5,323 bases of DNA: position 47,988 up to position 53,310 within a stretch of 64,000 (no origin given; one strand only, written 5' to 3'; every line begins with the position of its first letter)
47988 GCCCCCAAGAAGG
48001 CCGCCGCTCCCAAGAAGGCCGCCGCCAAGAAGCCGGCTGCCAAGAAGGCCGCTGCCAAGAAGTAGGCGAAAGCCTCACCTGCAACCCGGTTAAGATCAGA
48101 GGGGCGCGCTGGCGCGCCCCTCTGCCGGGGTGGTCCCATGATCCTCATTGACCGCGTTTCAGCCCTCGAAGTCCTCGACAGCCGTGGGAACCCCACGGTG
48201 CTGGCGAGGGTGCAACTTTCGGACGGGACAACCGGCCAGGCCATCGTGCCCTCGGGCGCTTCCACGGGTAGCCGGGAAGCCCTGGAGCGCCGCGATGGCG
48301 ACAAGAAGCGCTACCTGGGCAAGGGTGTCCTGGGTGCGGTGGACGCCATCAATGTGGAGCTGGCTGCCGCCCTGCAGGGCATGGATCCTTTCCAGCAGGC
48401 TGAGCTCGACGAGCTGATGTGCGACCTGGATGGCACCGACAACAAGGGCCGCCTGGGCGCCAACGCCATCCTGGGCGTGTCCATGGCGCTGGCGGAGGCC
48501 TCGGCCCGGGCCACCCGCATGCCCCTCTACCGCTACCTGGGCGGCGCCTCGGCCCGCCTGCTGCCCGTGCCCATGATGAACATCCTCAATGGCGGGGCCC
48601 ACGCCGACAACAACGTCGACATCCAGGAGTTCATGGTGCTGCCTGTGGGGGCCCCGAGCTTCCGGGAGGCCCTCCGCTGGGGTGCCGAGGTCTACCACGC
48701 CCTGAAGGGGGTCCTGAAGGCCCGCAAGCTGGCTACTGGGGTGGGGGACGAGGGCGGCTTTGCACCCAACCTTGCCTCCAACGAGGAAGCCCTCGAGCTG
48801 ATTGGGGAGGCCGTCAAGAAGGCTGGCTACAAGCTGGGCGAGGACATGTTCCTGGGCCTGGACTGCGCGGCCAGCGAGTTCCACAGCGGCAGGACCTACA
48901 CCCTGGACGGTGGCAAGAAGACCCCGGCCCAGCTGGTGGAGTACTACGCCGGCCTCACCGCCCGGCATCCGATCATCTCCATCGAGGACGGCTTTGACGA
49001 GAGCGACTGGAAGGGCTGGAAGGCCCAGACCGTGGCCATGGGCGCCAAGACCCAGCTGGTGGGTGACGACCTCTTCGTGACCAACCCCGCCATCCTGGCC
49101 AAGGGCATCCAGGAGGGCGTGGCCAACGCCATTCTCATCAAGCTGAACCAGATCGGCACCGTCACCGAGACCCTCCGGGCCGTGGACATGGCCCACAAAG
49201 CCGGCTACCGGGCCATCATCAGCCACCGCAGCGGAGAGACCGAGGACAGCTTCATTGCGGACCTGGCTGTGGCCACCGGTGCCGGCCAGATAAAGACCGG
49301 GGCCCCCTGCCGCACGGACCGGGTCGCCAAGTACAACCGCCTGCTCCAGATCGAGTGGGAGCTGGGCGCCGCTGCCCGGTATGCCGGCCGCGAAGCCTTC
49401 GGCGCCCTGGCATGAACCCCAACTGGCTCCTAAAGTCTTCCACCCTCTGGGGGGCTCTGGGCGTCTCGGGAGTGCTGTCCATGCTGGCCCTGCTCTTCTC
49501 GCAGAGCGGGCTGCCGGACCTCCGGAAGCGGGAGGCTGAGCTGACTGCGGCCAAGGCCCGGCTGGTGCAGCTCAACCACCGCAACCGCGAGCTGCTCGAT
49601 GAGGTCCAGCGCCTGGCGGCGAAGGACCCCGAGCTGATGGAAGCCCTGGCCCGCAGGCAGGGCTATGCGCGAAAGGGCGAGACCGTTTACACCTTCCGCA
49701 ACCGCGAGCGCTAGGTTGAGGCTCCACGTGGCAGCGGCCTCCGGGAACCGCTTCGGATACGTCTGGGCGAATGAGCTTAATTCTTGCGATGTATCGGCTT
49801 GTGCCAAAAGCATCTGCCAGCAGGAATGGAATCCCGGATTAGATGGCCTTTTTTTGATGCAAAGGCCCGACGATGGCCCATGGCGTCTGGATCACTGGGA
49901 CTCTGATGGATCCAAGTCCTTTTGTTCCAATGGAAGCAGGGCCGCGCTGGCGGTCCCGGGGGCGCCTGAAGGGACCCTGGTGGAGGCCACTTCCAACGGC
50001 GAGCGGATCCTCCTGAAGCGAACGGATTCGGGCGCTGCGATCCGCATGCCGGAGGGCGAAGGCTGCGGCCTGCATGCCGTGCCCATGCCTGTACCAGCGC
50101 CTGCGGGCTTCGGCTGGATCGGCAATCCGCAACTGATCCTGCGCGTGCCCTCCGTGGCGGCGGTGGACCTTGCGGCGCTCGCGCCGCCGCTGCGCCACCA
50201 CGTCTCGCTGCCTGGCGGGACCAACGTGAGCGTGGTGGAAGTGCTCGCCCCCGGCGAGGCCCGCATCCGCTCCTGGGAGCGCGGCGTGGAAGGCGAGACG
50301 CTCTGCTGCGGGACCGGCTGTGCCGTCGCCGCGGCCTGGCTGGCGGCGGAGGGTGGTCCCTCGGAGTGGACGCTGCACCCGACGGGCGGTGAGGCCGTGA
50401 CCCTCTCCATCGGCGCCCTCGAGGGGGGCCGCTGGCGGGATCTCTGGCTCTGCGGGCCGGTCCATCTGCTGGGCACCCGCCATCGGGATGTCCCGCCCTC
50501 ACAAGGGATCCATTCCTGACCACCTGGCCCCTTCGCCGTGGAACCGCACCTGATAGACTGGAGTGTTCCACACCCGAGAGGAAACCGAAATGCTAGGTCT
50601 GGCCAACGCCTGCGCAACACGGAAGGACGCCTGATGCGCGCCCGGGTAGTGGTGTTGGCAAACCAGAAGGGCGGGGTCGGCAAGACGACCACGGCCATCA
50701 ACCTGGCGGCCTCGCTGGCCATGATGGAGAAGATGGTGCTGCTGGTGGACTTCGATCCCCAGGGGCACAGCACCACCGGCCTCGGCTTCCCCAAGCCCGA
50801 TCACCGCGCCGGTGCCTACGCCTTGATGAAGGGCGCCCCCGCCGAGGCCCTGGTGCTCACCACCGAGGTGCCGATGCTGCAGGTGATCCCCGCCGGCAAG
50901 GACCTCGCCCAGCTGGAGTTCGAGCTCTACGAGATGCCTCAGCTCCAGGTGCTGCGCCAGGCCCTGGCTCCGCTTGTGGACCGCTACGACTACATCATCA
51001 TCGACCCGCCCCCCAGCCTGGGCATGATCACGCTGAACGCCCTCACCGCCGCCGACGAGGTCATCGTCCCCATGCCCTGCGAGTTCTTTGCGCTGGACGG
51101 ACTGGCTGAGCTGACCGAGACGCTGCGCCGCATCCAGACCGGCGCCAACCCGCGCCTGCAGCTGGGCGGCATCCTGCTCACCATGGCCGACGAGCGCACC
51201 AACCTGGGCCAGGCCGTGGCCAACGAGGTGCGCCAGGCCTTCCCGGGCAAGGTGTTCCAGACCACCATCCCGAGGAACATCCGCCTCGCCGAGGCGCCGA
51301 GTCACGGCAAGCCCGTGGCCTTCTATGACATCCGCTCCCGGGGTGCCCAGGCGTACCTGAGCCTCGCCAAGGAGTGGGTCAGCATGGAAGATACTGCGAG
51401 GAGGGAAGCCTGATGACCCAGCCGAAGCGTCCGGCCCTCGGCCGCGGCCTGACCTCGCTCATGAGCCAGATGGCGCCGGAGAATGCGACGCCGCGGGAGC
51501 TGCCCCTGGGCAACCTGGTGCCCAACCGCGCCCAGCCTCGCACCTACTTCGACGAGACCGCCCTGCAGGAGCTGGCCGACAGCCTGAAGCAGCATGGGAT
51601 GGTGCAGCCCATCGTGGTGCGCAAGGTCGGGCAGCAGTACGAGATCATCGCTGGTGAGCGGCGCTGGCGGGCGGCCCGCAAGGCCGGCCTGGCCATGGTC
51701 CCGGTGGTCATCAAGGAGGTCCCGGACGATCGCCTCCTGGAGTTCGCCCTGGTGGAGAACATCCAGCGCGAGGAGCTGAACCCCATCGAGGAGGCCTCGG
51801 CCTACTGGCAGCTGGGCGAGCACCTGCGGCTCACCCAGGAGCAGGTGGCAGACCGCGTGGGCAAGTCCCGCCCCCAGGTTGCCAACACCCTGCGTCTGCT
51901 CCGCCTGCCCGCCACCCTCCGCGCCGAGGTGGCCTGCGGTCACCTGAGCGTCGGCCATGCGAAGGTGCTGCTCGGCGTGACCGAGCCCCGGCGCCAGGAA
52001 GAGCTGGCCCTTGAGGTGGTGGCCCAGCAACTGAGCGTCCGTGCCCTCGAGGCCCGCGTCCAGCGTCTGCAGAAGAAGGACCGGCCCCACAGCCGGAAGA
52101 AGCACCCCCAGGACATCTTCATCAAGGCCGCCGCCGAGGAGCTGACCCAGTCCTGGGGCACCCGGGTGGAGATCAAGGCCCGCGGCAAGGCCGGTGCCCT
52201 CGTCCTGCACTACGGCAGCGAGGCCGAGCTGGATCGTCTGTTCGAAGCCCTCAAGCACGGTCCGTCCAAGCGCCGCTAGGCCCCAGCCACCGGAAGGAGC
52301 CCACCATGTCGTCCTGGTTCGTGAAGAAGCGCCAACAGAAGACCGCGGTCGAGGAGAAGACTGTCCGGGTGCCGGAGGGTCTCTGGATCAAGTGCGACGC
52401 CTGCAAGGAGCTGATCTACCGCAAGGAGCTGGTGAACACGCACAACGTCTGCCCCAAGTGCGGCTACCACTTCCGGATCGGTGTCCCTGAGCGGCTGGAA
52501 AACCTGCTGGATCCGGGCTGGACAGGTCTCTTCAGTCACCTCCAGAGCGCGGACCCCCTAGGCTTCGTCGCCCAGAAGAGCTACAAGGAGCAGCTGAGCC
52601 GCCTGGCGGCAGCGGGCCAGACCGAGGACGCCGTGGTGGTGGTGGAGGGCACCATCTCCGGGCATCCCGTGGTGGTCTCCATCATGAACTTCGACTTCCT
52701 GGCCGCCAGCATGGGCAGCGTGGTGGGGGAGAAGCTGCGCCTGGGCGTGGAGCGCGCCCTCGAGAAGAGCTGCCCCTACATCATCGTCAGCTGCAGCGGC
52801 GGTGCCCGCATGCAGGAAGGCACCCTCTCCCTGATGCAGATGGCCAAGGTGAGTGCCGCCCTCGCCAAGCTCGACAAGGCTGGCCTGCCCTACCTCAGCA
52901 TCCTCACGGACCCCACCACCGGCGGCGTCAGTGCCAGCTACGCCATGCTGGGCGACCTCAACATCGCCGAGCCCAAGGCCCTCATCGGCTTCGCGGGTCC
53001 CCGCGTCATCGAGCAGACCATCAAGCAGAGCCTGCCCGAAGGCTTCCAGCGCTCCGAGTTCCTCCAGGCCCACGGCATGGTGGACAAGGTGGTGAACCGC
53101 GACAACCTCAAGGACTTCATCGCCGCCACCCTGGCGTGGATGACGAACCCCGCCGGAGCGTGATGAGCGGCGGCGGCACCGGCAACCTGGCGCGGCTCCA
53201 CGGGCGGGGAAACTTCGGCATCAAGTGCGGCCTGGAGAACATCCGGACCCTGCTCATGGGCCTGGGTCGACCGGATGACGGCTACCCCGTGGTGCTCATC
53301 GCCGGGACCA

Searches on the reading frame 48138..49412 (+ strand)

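Call 15: search_protein_families(library=pfam, proteins=[window:48138-49412:+], max_evalue=0.001)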
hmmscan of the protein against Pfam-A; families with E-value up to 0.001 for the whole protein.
window:48138-49412:+ (425 aa): 3 families
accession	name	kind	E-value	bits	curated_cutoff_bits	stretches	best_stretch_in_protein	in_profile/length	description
PF00113.28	Enolase_C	-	3.8e-127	424.1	21.5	1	141-420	3-292/296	Enolase, C-terminal TIM barrel domain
PF03952.21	Enolase_N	-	5.4e-54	182.3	35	1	4-134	1-131/131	Enolase, N-terminal domain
PF13378.12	MR_MLE_C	-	0.00056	20.1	29.4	1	304-380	96-169/219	Enolase C-terminal domain-like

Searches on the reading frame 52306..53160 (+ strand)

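Call 16: search_protein_families(library=pfam, proteins=[window:52306-53160:+], max_evalue=0.001)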
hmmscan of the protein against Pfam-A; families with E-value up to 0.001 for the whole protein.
window:52306-53160:+ (285 aa): 2 families
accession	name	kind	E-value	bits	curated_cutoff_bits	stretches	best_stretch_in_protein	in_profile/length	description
PF01039.27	Carboxyl_trans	-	6.6e-17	61.7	22.3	1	98-239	35-177/493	Carboxyl transferase domain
PF17848.7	Zn_ribbon_ACC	-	1.3e-11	44.9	24.5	1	27-52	1-26/26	Acetyl-CoA carboxylase zinc finger domain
